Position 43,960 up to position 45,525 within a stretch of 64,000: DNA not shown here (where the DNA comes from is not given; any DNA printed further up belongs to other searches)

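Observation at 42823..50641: RuBisCO-like protein locked into a GntR, APC permease, aminotransferase, FGGY kinase, RLP, TIM paralogue, RpiB operon: candidate undescribed catabolic pathway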

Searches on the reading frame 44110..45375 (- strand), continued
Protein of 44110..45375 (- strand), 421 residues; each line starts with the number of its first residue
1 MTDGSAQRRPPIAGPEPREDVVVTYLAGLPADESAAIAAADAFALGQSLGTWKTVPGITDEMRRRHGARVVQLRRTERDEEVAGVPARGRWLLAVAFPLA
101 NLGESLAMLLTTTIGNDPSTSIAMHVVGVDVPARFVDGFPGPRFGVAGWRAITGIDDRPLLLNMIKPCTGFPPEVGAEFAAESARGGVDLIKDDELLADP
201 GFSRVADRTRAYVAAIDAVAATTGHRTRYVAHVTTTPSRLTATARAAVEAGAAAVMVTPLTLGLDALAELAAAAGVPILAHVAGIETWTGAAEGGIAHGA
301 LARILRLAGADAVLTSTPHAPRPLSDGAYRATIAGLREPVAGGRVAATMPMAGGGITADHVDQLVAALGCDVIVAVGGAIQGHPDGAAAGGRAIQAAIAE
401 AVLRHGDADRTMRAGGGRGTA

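Call 25: find_related_loci(query=A1, collection=genome_contigs, flank=10000)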
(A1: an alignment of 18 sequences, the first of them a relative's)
Query A1 (421 aa) in genome_contigs; peptide patterns used: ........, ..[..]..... (x = any residue, [..] = any of these).
599 stretches matched a pattern (row limit reached: there are more); 528 encode a relative of the query (tblastn E <= 1e-3); the best 80 are kept; 80 distinct loci.
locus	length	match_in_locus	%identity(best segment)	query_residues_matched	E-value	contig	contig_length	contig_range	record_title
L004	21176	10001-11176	83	14-405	7e-180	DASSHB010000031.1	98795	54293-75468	MAG TPA_asm: Candidatus Limnocylindrales bacterium isolate SMAG_U1048 k141_459805, whole genome shotgun sequence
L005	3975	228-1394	79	14-402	6e-171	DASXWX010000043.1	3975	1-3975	MAG TPA_asm: Candidatus Limnocylindrales bacterium isolate SMAG_U4782 k141_198111, whole genome shotgun sequence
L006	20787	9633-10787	77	12-395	7e-162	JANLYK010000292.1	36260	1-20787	MAG: Chloroflexota bacterium isolate OTE_14_metabat.326 OTE_14_k141_1483666, whole genome shotgun sequence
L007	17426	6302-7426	77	12-385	2e-159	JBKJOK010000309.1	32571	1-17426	MAG: Candidatus Limnocylindrales bacterium isolate ant_bin.41 S1Ck117_4517522_flag_0_multi_71.8921_len_32571, whole geno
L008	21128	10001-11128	74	11-386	7e-159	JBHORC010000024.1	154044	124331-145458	MAG: Chloroflexota bacterium isolate A0_4 coassembly_Ak141_506446, whole genome shotgun sequence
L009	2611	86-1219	72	7-384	2e-162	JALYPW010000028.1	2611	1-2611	MAG: Chloroflexota bacterium isolate MDV bin47 SD1454-56_k127_115258, whole genome shotgun sequence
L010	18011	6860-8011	77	13-395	1e-165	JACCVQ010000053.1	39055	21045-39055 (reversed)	MAG: Chloroflexota bacterium isolate MGR_bin130 SD2897-2912_k127_6082883, whole genome shotgun sequence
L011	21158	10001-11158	60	18-404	2e-128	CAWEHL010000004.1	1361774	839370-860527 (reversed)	MAG: uncultured Chloroflexia bacterium isolate MFD09018.bin.2.104 genome assembly, contig: contig_3681, whole genome sho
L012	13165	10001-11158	59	18-404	2e-127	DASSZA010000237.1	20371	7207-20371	MAG TPA_asm: Candidatus Limnocylindrales bacterium isolate SMAG_U695 k141_142688, whole genome shotgun sequence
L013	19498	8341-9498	58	18-404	1e-125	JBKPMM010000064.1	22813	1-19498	MAG: Chloroflexota bacterium isolate GS_HAYS_MAG_00066 GS_HAYS_000002496054, whole genome shotgun sequence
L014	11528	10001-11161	57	18-405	3e-124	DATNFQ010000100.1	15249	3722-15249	MAG TPA_asm: Patescibacteria group bacterium isolate SMAG_U11299 k141_2889682, whole genome shotgun sequence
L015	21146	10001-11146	54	18-402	7e-118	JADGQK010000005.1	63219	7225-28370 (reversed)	MAG: Chloroflexota bacterium isolate Chersky.17_25 contig-100_30, whole genome shotgun sequence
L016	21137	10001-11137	57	18-398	5e-117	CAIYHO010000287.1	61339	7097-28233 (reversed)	MAG: uncultured Chloroflexi bacterium isolate KTt_bin-0728 genome assembly, contig: bin-0728:287/308, whole genome shotg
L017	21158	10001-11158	58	18-404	2e-116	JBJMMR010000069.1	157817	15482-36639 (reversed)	MAG: Chloroflexota bacterium isolate 12C16O_24h_100_P08_coass_bin_12 k141_1594457, whole genome shotgun sequence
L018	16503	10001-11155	56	18-403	3e-116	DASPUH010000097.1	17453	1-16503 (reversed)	MAG TPA_asm: Candidatus Sulfotelmatobacter sp. isolate SMAG_U12298 k141_82045, whole genome shotgun sequence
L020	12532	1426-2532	55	18-383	3e-106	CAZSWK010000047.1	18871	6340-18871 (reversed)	MAG TPA_asm: uncultured Anaerolineaceae bacterium isolate binchicken_co94_368 genome assembly, contig: NODE_4035_length_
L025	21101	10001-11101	48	37-402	2e-92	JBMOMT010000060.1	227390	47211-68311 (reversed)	MAG: Chloroflexota bacterium isolate Betzabe_MAG057 MAG057_60, whole genome shotgun sequence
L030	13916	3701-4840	46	21-402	9e-91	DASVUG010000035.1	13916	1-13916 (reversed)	MAG TPA_asm: Pseudonocardia sp. isolate SMAG_U3311 k141_168505, whole genome shotgun sequence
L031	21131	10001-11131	46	21-398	8e-91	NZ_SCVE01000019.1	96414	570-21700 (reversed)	MAG: Herbiconiux sp. isolate GW715_bin.41 GW715_bin.41-123150, whole genome shotgun sequence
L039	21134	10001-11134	45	19-398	4e-89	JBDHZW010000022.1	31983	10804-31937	MAG: Nakamurella sp. isolate AS-MICRO-3CA.111 NODE_5497_length_31983_cov_14.021844, whole genome shotgun sequence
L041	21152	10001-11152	46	18-402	1e-88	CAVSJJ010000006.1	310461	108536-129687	MAG: uncultured Actinomycetota bacterium isolate MFD01721.bin.1.223 genome assembly, contig: contig_46981, whole genome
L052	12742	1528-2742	40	14-418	4e-86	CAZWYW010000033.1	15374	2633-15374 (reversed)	MAG TPA_asm: uncultured Candidatus Bathyarchaeia archaeon isolate SRP141552_co1_226 genome assembly, contig: NODE_1657_l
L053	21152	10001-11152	45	18-402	2e-85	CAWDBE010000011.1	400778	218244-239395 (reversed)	MAG: uncultured Actinomycetota bacterium isolate MFD01721.bin.2.75 genome assembly, contig: contig_8064, whole genome sh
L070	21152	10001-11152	44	18-402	3e-83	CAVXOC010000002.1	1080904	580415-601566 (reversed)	MAG: uncultured Actinomycetota bacterium isolate MFD01721.bin.1.192 genome assembly, contig: contig_3707, whole genome s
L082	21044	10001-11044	44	43-390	3e-82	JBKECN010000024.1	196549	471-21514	MAG: Actinomycetales bacterium isolate VLC_045 k121_5117751, whole genome shotgun sequence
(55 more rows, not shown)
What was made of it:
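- Invariance of Cys168 is partly ascertainment, because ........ was one of the scan patterns (call 25).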

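Call 42: search_protein_families(library=ncbifam, proteins=[L041:56-1459:+, L041:6352-8064:+, L041:9017-9823:-, L041:11288-11764:+, L041:11790-13286:+, L031:9094-9933:+, L031:2527-4344:-, L025:8694-9902:+, L052:107-1393:+, L016:9172-9930:+], max_evalue=1e-10)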
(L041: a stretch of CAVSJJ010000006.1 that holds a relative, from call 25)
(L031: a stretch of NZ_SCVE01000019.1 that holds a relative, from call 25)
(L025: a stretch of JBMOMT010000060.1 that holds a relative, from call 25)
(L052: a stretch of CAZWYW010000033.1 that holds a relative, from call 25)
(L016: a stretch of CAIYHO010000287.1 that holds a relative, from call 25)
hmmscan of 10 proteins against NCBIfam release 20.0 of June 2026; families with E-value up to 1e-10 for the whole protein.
L041:56-1459:+ (467 aa): 10 families
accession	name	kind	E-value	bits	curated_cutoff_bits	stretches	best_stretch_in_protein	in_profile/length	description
TIGR01312.1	XylB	equivalog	2.3e-59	201.2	380.25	1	2-453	30-478/481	xylulokinase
NF008187.0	PRK10939.1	equivalog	2.2e-41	142.1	528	1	8-442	44-486/521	autoinducer-2 kinase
TIGR01314.1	gntK_FGGY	equivalog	2.9e-37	128.3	648.55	1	3-423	33-458/505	gluconokinase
TIGR01311.1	glycerol_kin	equivalog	5.4e-33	114.1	590.35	2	323-456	356-491/496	glycerol kinase GlpK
TIGR02628.1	fuculo_kin_coli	equivalog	8.7e-30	104.1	470.9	1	14-435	47-462/465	L-fuculokinase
NF011601.0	PRK15027.1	equivalog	5.3e-29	101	912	1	3-441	33-461/484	xylulokinase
NF000756.0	PRK00047.1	subfamily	4.8e-26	91.1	498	1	323-457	358-493/502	glycerol kinase GlpK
NF003154.0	PRK04123.1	equivalog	1.1e-20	73.8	428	1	170-453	238-532/554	ribulokinase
TIGR01234.1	L-ribulokinase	equivalog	2.7e-14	52.8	583.25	1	172-453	233-525/536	ribulokinase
TIGR01315.1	5C_CHO_kinase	subfamily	9.2e-14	51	408.7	0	6-261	36-319/541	FGGY family pentulose kinase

L041:6352-8064:+ (570 aa): 8 families
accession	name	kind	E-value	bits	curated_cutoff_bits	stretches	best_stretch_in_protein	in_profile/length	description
NF008899.0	PRK12266.1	equivalog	5.4e-99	331.9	360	1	21-504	5-490/508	glycerol-3-phosphate dehydrogenase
NF009906.0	PRK13369.1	equivalog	6.6e-93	311.9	352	1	20-497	4-482/502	glycerol-3-phosphate dehydrogenase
NF033461.1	glycerol3P_ox_1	equivalog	1.7e-82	277.6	840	1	6-349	2-354/607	type 1 glycerol-3-phosphate oxidase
TIGR03377.1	glycerol3P_GlpA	equivalog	3.9e-57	194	552.8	1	24-513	1-474/530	anaerobic glycerol-3-phosphate dehydrogenase subunit GlpA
NF008313.0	PRK11101.1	equivalog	1e-47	163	425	1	20-499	6-470/548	anaerobic glycerol-3-phosphate dehydrogenase subunit A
NF041080.1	DGGGPL_reductase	equivalog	4.2e-15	55.6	580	0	170-242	91-162/447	digeranylgeranylglycerophospholipid reductase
NF033460.1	glycerol3P_ox_II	equivalog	1.9e-12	47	460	0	22-72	1-52/361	type 2 glycerol-3-phosphate oxidase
TIGR02352.1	thiamin_ThiO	equivalog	1.9e-12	47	250.8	0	25-65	1-41/351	glycine oxidase ThiO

L041:9017-9823:- (268 aa): 8 families
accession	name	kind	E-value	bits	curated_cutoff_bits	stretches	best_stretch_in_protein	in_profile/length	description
NF000722.0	PRK00042.2-1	equivalog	3.9e-51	173.8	293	1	21-265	4-248/256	triose-phosphate isomerase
NF010569.0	PRK13962.1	equivalog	7.6e-40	136.7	883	1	22-248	400-627/645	bifunctional phosphoglycerate kinase/triosephosphate isomerase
NF012036.0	PRK15492.1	equivalog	2.3e-32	112.4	509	1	23-261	7-254/261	triosephosphate isomerase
NF011163.0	PRK14565.1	equivalog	6.2e-30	104.6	298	1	28-240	10-207/240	triosephosphate isomerase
NF011497.0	PRK14905.1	equivalog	1.7e-27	96.7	485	1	24-264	9-258/357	triosephosphate isomerase/PTS system glucose/sucrose-specific transporter subunit IIB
TIGR00419.1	tim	equivalog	3.7e-27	95.6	130.6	1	58-231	32-201/228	triose-phosphate isomerase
NF000728.0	PRK00042.3-2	equivalog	8.8e-24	84.3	255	1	26-249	6-213/231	triose-phosphate isomerase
NF000729.0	PRK00042.3-3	equivalog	4e-16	59.5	309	1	81-261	54-230/234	triose-phosphate isomerase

L041:11288-11764:+ (158 aa): 11 families
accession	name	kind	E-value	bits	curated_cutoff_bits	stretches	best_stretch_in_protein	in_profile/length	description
TIGR02133.1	RPI_actino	equivalog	5.1e-52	175.7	168.2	1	5-154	1-147/148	ribose-5-phosphate isomerase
NF051858.1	EryPhIsonDerIRhiz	equivalog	1e-41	142.5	240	1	6-151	2-145/150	D-erythrulose-4-phosphate isomerase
NF004051.0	PRK05571.1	subfamily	2.8e-39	134.3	135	1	6-153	3-146/149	ribose-5-phosphate isomerase B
TIGR01120.1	rpiB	equivalog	2.8e-31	108.4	138.65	1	7-151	2-141/143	ribose 5-phosphate isomerase B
TIGR00689.1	rpiB_lacA_lacB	subfamily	6.4e-30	104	88.3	1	8-153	2-143/145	RpiB/LacA/LacB family sugar-phosphate isomerase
NF006381.0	PRK08622.1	equivalog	6.1e-20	71.7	234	1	7-149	3-141/171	galactose-6-phosphate isomerase subunit LacB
NF006380.0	PRK08621.1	equivalog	7.9e-15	55.5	164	1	6-138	2-128/142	galactose-6-phosphate isomerase subunit LacA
TIGR01119.1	lacB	equivalog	1.7e-14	53.9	312.55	1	6-128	2-120/171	galactose-6-phosphate isomerase subunit LacB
NF009258.0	PRK12615.1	equivalog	8e-12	45.4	325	1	9-123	5-115/171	galactose-6-phosphate isomerase subunit LacB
TIGR01118.1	lacA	equivalog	3.5e-11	43.4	181.1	1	7-138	3-128/141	galactose-6-phosphate isomerase subunit LacA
NF009257.0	PRK12613.1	equivalog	3.8e-11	43.3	243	1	7-138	3-127/141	galactose-6-phosphate isomerase subunit LacA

L041:11790-13286:+ (498 aa): 10 families
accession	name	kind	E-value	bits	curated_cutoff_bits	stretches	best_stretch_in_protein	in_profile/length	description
TIGR01312.1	XylB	equivalog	1.1e-72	245.2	380.25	1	5-477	2-479/481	xylulokinase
NF011601.0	PRK15027.1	equivalog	4.5e-53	180.3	912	1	4-471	3-469/484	xylulokinase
TIGR01314.1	gntK_FGGY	equivalog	1.4e-42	145.9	648.55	1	4-490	3-502/505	gluconokinase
TIGR01311.1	glycerol_kin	equivalog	6.6e-40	136.9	590.35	1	3-459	3-472/496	glycerol kinase GlpK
NF008187.0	PRK10939.1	equivalog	2e-35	122.4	528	1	3-265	6-271/521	autoinducer-2 kinase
NF000756.0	PRK00047.1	subfamily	6.3e-35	120.4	498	1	3-460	7-474/502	glycerol kinase GlpK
TIGR02628.1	fuculo_kin_coli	equivalog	1.4e-27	96.8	470.9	1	3-436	3-440/465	L-fuculokinase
TIGR01315.1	5C_CHO_kinase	subfamily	1.3e-18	67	408.7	0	4-246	3-265/541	FGGY family pentulose kinase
NF003154.0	PRK04123.1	equivalog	7.7e-18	64.5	428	1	198-480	238-536/554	ribulokinase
TIGR01234.1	L-ribulokinase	equivalog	1.3e-14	53.9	583.25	1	87-477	113-526/536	ribulokinase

L031:9094-9933:+ (279 aa): 11 families
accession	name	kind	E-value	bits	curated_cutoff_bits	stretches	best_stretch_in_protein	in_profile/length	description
TIGR00099.1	Cof-subfamily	subfamily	2.8e-37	128.7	137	1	14-263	1-255/256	Cof-type HAD-IIB family hydrolase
NF007806.0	PRK10513.1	equivalog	2.4e-27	96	273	1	153-265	150-265/270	sugar-phosphatase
NF002245.0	PRK01158.1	equivalog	3.2e-23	82.2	198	1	12-88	3-79/233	phosphoglycolate phosphatase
TIGR01487.1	Pglycolate_arch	equivalog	3.7e-22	79.3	122.75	1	13-83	2-72/215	phosphoglycolate phosphatase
TIGR01484.1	HAD-SF-IIB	subfamily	6.3e-20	72.2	41.8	1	15-237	2-221/221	HAD-IIB family hydrolase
TIGR01482.1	SPP-subfamily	subfamily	8.2e-19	68.1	107.15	0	189-256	142-209/225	sucrose-phosphate phosphatase subfamily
NF008213.0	PRK10976.1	equivalog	8.2e-18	64.9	386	1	13-258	3-254/266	sugar/pyridoxal phosphate phosphatase YigL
NF007821.0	PRK10530.1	equivalog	2.3e-17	63.1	274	0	12-83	3-74/272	pyridoxal phosphatase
NF011705.0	PRK15126.1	equivalog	2.4e-15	56.6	336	1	12-244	2-236/272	HMP-PP phosphatase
NF045966.1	YcsE_rel_Pase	equivalog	1.1e-13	51.3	220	0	192-264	187-259/265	YcsE-related riboflavin metabolism phosphatase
TIGR01486.1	HAD-SF-IIB-MPGP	subfamily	3e-12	46.4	164.75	0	14-85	1-72/257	mannosyl-3-phosphoglycerate phosphatase family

L031:2527-4344:- (605 aa): 1 family
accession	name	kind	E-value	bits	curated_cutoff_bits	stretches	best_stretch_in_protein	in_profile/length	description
NF002022.0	PRK00843.1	equivalog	1.9e-30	106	413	1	172-451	15-284/350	NAD(P)-dependent glycerol-1-phosphate dehydrogenase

L025:8694-9902:+ (402 aa): 3 families
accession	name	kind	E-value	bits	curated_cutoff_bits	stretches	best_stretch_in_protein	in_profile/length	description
NF004889.0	PRK06252.1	subfamily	1.3e-16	60.6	244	1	160-397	112-333/340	methylcobalamin:coenzyme M methyltransferase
TIGR01463.1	mtaA_cmuA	subfamily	1.9e-16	60.2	235.4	1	151-397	101-335/340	MtaA/CmuA family methyltransferase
NF040654.1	MtaA_Meth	equivalog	7.6e-14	51.4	400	1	160-396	110-331/337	methylcobamide:CoM methyltransferase MtaA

L052:107-1393:+ (428 aa): 1 family
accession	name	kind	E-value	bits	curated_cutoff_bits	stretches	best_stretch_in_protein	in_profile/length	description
NF043000.1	carsnrspmd_synth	equivalog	2.2e-15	56.8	800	1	26-397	7-392/405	carboxynorspermidine synthase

L016:9172-9930:+ (252 aa): 219 families (the best 25 are shown)
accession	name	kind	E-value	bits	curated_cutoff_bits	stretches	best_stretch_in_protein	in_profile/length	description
NF005559.1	PRK07231.1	subfamily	5.7e-76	255.3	215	1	5-249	1-247/249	glucose 1-dehydrogenase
NF004198.0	PRK05653.1-3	equivalog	8e-71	238.4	296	1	4-250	3-247/248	3-oxoacyl-ACP reductase FabG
NF004791.0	PRK06138.1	equivalog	1.2e-67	227.9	312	1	4-249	1-249/252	SDR family oxidoreductase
TIGR01830.1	3oxo_ACP_reduc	equivalog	2.1e-67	227.3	297.75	1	11-248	1-237/239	3-oxoacyl-[acyl-carrier-protein] reductase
NF004818.0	PRK06172.1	equivalog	1e-64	218.3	336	1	4-248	3-249/253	SDR family oxidoreductase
NF009466.0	PRK12826.1-2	subfamily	6.2e-64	215.8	222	1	9-250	4-245/248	3-oxoacyl-ACP reductase FabG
NF052558.1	MBtsdlDhBudC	equivalog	6.7e-63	212.6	270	1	7-249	2-241/250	meso-2,3-butanediol dehydrogenase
NF009546.0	PRK12935.1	equivalog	2e-59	201.2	418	1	5-249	3-245/247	acetoacetyl-CoA reductase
NF004197.0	PRK05653.1-1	equivalog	1.2e-58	198.6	332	1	4-251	3-248/249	3-oxoacyl-ACP reductase FabG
NF005469.0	PRK07063.1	equivalog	3.2e-58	197.3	306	1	4-250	3-255/260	SDR family oxidoreductase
NF006070.0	PRK08213.1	subfamily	5.3e-58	196.6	279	1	5-249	9-256/259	gluconate 5-dehydrogenase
NF053807.1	RhamDHLra1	equivalog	6.4e-58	196.4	400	1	6-248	2-246/252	L-rhamnose 1-dehydrogenase Lra1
NF005853.0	PRK07774.1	equivalog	1.2e-57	195.2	303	1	4-249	2-246/250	SDR family oxidoreductase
NF006493.1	PRK08936.1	subfamily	1.2e-57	195.2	420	1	5-249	4-250/261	glucose-1-dehydrogenase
NF009464.0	PRK12824.1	subfamily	1.6e-57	195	269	1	9-252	3-245/245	3-oxoacyl-ACP reductase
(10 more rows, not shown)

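Call 82: list_cluster_members(proteins=[window:44110-45375:-, window:46985-48199:-, window:43325-44113:-])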
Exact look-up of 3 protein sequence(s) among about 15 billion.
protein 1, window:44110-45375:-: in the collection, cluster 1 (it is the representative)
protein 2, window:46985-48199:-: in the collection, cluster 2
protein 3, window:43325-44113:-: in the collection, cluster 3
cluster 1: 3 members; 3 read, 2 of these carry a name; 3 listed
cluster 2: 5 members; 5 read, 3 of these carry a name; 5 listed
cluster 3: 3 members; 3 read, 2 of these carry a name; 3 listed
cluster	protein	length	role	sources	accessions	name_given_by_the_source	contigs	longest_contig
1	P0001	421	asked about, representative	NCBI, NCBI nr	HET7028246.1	MAG TPA: RuBisCO large subunit C-terminal-like domain-containing protein [Candidatus ... | RuBisCO large subunit C-terminal-like domain-containing protein [Candidatus ...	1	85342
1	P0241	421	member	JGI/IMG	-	ribulose 1,5-bisphosphate carboxylase large subunit-like protein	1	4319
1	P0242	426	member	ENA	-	-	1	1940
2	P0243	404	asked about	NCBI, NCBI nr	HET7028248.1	MAG TPA: histidinol-phosphate transaminase [Candidatus Limnocylindrales bacterium] | histidinol-phosphate transaminase [Candidatus Limnocylindrales bacterium]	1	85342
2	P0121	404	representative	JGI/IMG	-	histidinol-phosphate aminotransferase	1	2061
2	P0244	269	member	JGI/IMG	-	histidinol-phosphate aminotransferase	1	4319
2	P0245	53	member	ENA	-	-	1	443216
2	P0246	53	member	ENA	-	-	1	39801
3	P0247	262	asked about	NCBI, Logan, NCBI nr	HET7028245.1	MAG TPA: triose-phosphate isomerase family protein [Candidatus Limnocylindrales bacterium] | triose-phosphate isomerase family protein [Candidatus Limnocylindrales bacterium]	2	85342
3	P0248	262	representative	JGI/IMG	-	triosephosphate isomerase (TIM)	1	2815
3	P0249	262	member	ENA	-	-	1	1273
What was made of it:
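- PGAP names the protein histidinol-phosphate transaminase (call 82).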

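Call 87: search_protein_families(library=pfam, proteins=[L039:6539-8470:-, L030:5461-7296:-, L070:8023-8997:-, L082:12787-13818:-, L082:10001-11044:+, L031:7950-9071:+, L020:4300-5400:+], max_evalue=0.00001)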
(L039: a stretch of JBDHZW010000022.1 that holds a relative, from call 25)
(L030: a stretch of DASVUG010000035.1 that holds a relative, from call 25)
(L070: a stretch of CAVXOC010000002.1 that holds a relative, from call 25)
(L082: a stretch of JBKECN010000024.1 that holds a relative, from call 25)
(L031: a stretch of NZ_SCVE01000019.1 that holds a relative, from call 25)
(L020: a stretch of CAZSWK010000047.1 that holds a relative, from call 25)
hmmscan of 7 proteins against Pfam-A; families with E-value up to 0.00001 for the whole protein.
L039:6539-8470:- (643 aa): 2 families
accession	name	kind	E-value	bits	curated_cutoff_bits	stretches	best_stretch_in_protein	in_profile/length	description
PF02733.22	Dak1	-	4.9e-108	361.2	31.4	1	87-398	2-313/313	Dak1 domain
PF02734.22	Dak2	-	5.2e-43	147.4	27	1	461-635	2-173/174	DAK2 domain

L030:5461-7296:- (611 aa): 0 families

L070:8023-8997:- (324 aa): 0 families

L082:12787-13818:- (343 aa): 1 family
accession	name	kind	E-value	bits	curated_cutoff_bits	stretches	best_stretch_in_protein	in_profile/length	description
PF00296.26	Bac_luciferase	-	5.3e-48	164.4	27.9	1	33-314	14-312/314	Luciferase-like monooxygenase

L082:10001-11044:+ (348 aa): 1 family
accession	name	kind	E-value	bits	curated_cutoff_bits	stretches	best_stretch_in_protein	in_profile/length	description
PF00016.26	RuBisCO_large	-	9.8e-35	120.7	30.1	1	105-348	2-265/299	Ribulose bisphosphate carboxylase large chain, catalytic domain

L031:7950-9071:+ (373 aa): 0 families

L020:4300-5400:+ (367 aa): 0 families
